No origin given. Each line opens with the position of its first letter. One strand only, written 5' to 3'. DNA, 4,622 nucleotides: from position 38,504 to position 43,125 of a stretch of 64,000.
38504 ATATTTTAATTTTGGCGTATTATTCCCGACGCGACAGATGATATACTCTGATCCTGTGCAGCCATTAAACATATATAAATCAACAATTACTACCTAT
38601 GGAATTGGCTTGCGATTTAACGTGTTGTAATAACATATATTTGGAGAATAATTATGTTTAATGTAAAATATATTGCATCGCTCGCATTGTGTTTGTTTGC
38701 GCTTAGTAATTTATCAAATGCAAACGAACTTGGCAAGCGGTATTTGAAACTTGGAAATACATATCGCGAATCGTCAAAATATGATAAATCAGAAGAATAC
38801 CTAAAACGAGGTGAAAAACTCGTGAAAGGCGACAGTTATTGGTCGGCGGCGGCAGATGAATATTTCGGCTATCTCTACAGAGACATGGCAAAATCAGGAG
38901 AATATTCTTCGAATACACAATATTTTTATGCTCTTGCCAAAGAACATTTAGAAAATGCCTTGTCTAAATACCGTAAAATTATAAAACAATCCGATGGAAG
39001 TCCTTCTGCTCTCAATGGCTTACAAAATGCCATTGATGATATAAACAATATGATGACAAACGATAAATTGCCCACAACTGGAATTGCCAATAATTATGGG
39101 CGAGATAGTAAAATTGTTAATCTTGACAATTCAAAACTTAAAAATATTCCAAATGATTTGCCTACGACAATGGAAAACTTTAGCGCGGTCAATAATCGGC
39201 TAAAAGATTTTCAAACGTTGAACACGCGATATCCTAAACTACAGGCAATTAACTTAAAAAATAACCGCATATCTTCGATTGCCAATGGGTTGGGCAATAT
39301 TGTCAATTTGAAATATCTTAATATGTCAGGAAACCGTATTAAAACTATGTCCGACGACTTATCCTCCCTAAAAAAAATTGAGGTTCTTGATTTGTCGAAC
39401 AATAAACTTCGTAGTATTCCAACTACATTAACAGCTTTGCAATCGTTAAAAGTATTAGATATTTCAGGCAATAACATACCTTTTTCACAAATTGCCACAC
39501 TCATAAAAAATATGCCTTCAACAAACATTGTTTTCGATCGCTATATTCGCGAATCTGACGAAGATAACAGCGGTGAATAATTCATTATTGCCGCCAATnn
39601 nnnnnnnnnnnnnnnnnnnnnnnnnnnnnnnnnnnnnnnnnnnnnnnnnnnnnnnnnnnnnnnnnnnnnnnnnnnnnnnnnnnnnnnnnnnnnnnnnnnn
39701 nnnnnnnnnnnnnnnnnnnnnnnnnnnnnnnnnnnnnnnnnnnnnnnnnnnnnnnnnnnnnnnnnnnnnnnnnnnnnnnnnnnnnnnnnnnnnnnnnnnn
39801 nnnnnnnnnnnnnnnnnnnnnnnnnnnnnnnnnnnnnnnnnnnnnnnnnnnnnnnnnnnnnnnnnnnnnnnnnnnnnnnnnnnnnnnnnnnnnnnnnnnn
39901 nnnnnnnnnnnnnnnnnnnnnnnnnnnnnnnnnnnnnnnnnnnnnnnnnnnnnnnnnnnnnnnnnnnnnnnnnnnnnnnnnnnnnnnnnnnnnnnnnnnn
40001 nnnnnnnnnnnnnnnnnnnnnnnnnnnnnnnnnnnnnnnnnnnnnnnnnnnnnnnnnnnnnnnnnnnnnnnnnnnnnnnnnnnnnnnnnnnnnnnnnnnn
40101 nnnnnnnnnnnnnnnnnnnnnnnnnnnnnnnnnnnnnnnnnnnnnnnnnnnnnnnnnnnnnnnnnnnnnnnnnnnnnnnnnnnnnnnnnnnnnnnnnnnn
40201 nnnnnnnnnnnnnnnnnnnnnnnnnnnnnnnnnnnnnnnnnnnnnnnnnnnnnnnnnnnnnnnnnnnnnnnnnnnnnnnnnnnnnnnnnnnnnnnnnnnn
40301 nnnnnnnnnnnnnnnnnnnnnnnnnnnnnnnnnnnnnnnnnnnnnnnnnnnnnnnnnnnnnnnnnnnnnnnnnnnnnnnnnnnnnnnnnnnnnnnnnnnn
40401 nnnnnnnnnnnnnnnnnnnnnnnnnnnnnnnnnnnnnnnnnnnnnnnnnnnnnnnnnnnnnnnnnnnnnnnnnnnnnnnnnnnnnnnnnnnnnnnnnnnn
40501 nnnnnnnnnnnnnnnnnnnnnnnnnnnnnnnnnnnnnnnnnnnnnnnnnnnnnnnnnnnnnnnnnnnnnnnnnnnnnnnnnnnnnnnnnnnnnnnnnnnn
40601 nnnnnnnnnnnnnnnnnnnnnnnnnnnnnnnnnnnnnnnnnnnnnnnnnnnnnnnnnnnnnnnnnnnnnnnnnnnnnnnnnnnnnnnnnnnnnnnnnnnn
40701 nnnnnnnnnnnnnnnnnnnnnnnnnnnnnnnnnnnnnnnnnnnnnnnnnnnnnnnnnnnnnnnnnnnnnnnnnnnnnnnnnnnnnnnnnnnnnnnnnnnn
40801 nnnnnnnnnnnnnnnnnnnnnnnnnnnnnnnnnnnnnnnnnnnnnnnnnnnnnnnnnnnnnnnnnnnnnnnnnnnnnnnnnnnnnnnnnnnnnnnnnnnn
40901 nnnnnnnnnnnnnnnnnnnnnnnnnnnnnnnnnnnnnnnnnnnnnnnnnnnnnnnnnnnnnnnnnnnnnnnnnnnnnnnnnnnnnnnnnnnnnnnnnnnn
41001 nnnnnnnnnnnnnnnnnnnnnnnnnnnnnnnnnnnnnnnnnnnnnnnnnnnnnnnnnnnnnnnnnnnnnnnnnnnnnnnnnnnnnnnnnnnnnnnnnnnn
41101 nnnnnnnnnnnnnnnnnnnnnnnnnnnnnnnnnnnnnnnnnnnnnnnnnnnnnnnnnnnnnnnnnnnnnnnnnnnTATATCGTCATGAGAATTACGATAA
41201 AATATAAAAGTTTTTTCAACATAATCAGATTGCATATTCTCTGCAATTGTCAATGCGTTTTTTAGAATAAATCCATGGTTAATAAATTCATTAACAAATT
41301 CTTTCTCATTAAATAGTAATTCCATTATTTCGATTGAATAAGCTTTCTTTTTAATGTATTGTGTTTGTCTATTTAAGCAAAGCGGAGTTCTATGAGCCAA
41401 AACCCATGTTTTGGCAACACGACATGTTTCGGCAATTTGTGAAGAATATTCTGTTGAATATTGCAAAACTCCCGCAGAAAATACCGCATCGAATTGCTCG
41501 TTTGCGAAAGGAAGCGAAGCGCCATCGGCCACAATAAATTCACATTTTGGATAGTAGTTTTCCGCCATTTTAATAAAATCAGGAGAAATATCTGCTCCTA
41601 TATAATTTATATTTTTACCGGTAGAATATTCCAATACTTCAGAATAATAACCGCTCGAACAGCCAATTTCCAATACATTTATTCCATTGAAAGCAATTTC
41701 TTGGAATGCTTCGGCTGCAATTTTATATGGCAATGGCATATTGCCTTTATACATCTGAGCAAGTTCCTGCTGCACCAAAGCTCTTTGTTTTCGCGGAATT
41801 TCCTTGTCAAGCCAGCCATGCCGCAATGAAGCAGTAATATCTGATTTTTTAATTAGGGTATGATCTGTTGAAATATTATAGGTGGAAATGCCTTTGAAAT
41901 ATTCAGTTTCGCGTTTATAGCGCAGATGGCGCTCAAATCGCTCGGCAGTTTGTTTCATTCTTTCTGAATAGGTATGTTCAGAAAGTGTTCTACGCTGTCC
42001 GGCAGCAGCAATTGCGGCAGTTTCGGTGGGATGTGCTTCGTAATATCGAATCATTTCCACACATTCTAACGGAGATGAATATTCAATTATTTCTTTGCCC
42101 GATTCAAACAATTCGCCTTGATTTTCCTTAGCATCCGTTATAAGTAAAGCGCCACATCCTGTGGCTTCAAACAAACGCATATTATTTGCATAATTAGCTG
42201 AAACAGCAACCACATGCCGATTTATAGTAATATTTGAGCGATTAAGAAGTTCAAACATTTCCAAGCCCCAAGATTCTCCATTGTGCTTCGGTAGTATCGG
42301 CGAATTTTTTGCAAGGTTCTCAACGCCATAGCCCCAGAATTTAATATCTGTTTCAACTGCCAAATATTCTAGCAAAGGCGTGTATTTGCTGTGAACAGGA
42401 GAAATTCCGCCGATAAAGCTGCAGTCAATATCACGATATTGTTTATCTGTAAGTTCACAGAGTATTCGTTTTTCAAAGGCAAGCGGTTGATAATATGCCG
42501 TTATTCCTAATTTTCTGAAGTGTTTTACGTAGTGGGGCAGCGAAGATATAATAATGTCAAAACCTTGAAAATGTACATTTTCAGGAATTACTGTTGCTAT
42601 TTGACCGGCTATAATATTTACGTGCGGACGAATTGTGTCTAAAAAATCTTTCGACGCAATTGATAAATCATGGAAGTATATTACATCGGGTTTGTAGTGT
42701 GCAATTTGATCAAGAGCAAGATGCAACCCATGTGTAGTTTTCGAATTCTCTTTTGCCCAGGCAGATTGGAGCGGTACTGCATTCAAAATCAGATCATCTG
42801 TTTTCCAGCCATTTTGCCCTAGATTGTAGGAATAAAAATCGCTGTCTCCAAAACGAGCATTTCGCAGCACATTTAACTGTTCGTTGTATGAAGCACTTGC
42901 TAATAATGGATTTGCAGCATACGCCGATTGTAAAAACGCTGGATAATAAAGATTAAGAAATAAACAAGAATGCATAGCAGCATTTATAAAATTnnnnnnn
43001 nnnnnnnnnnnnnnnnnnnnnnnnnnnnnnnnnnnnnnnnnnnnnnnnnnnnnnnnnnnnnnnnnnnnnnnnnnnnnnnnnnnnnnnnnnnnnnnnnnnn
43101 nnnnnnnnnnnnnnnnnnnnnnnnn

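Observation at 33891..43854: Glycan methylation and attachment locus centred on a 989-aa GT/MT/TPR/FkbM tetra-domain enzyme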

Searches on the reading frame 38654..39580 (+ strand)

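Call 3: search_protein_families(library=pfam, proteins=[window:38654-39580:+], max_evalue=0.01)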
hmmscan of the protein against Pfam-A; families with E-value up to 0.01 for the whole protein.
window:38654-39580:+ (308 aa): 11 families
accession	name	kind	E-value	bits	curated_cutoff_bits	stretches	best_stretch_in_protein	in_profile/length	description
PF12799.13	LRR_4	-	3.7e-21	75.1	27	4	218-256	2-40/44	Leucine Rich repeats (2 copies)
PF13855.12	LRR_8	-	2.4e-14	53.3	27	2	218-275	2-61/61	Leucine rich repeat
PF00560.39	LRR_1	-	3e-10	38.6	20.6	0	242-260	2-21/23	Leucine Rich Repeat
PF23598.1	LRR_14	-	3.3e-10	39.7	40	1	196-276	24-107/353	Leucine-rich repeat region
PF13516.12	LRR_6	-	1.4e-06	28.4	23.4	0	263-275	3-15/24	Leucine Rich repeat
PF23211.1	LRR_LRWD1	-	6.5e-05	23.2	28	1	219-275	18-76/190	Leucine-rich repeat and WD repeat-containing protein 1, LRR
PF14580.12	LRR_9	-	7.6e-05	22.8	30.5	1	158-253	27-126/175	Leucine-rich repeat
PF25019.1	LRR_R13L1-DRL21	-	0.00045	20.6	27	1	201-271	53-125/127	R13L1/DRL21 LRRs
PF05531.17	NPV_P10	-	0.0035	18.2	29.8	0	99-141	30-72/75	Nucleopolyhedrovirus P10 protein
PF24048.1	LRR_NXF1-5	-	0.0065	16.5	30.5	0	215-271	52-110/142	NXF1/2/3/5 leucine-rich repeat domain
PF13424.12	TPR_12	-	0.0094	16.6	30.1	0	27-54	45-72/77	Tetratricopeptide repeat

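Call 10: search_protein_families(library=ncbifam, proteins=[window:38654-39580:+], max_evalue=1)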
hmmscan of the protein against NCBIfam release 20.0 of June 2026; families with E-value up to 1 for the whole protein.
window:38654-39580:+ (308 aa): 9 families
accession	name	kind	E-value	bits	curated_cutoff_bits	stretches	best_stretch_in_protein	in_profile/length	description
NF047464.1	FibnectbindLIC11051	equivalog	5.7e-13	48.2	1000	1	175-287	515-626/685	LIC_11051 family fibronectin-binding protein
NF041381.1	XopAC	subfamily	1.7e-11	43.5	450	1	147-274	63-194/451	XopAC/AvrAC family type III secretion system effector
NF011897.0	PRK15370.1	equivalog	3e-08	32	1113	1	137-274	207-336/755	SPI-1 type III secretion system effector E3 ubiquitin transferase SlrP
NF041400.1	XopAE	equivalog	2.1e-06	27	600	1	182-274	31-124/478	type III secretion system effector XopAE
NF041351.1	XopL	equivalog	2.8e-06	26.4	500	1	195-270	154-230/497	type III secretion system leucine-rich repeat domain-containing effector XopL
NF011917.0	PRK15387.1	equivalog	1.3e-05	23.4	1243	1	159-278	331-440/788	type III secretion system effector E3 ubiquitin transferase SspH2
NF009651.0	PRK13184.1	equivalog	0.034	12.1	839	1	197-249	419-472/932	serine/threonine-protein kinase PknD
NF041505.1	HrpD6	equivalog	0.059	13.6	100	0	207-237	7-37/80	HrpD6 family protein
NF033459.1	DksA_like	equivalog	0.21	11.9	105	1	117-169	18-70/113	RNA polymerase-binding protein DksA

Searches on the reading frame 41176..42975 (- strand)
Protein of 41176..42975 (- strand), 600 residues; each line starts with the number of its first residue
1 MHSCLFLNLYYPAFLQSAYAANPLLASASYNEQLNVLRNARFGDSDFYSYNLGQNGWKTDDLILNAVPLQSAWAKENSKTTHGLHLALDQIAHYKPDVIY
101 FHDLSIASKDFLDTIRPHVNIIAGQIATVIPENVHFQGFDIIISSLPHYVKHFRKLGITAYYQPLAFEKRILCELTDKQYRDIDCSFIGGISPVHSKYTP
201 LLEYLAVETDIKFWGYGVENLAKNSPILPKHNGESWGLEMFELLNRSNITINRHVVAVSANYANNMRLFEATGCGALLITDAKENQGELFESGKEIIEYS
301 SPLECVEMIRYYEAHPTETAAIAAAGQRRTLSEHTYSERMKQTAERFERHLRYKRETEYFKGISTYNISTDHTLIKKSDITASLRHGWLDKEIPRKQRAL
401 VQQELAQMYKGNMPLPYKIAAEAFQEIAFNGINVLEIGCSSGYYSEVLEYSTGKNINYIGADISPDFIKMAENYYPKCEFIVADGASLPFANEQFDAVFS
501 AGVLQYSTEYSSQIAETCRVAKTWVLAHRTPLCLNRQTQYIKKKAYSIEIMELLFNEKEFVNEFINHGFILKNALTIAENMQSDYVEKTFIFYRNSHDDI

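Call 84: search_dna_similar(query=window:41176-42975:-, collection=plasmids, mode=protein, max_rows=15)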
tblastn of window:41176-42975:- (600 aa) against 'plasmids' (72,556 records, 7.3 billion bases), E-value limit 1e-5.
Records with a match: 19; places in all: 21; records where one place covers at least 80% of the query: 3.
Best place of each record, by identity: <60% 19.
By first word of the organism name: Azospirillum 11; Bacillus 4; Rhizobium 1; Pseudanabaena 1; Listeria 1; Providencia 1.
By predicted mobility (MOB-suite, as given by PLSDB): non-mobilizable 14; mobilizable 4; conjugative 1.
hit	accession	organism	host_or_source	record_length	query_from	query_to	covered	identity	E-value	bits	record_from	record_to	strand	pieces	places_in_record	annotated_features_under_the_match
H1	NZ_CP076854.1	Rhizobium sp. WYJ-E13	Curcuma wenyujin Y.H. Chen et C. ...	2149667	7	584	95%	41.8%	1e-115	443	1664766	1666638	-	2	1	none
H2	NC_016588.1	Azospirillum lipoferum 4B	-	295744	10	573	90%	28.6%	7e-23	218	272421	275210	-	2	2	glycosyltransferase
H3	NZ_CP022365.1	Azospirillum sp. TSH58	single cell,paddy soils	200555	10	573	94%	26.4%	2e-57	216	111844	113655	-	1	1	methyltransferase domain-containing protein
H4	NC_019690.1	Pseudanabaena sp. PCC 7367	-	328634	11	395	64%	27.4%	5e-41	167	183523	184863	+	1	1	glycosyltransferase | FkbM family methyltransferase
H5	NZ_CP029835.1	Azospirillum ramasamyi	single cell,Cow dung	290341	5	345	57%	29.6%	3e-28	128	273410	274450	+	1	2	glycosyltransferase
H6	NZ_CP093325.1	Bacillus sp. N5-665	whole organism,peat soil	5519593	139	342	34%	28.1%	3e-6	58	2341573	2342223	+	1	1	none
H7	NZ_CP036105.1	Bacillus mycoides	cell culture,soil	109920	140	350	35%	27.0%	6e-8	64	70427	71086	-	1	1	glycosyltransferase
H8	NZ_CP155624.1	Bacillus paramobilis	Canis lupus familiaris,adipose,leg wound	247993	140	350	35%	27.0%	1e-7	62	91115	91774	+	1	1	glycosyltransferase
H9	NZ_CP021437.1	Bacillus thuringiensis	soil sample,soil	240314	180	377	33%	27.6%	5e-8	64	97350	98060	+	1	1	glycosyltransferase | sulfotransferase family 2 domain-containing protein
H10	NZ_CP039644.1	Azospirillum sp. TSA2s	Soil,rice paddy soil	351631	239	342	17%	41.1%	1e-8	66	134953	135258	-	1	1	glycosyltransferase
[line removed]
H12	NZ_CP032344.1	Azospirillum brasilense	soil sample,Agricultural field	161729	244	330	14%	47.1%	5e-10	71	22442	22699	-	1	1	glycosyltransferase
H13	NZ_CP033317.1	Azospirillum brasilense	rhizosphere soil of Digitaria ...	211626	244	330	14%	47.1%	5e-10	71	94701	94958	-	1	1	glycosyltransferase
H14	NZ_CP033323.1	Azospirillum brasilense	rhizosphere soil of Cynodon ...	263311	244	330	14%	47.1%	5e-10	71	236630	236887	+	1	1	glycosyltransferase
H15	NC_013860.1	Azospirillum sp. B510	-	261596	239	342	17%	39.3%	9e-8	63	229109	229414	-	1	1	glycosyltransferase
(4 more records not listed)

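Call 85: get_annotated_region(hit=H1, flank=12000)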
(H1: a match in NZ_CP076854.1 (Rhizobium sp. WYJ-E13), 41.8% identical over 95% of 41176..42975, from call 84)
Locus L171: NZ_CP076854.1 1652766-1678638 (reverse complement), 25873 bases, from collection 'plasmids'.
description: Rhizobium sp. WYJ-E13 plasmid unnamed1, complete sequence
organism: Rhizobium sp. WYJ-E13 (NCBI taxid 2849093)
taxonomy: Bacteria; Pseudomonadota; Alphaproteobacteria; Hyphomicrobiales; Rhizobiaceae; Rhizobium; Rhizobium sp. WYJ-E13
host: -; source: Curcuma wenyujin Y.H. Chen et C. Ling,cell culture,root; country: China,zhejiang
typing (MOB-suite, as given by PLSDB): non-mobilizable
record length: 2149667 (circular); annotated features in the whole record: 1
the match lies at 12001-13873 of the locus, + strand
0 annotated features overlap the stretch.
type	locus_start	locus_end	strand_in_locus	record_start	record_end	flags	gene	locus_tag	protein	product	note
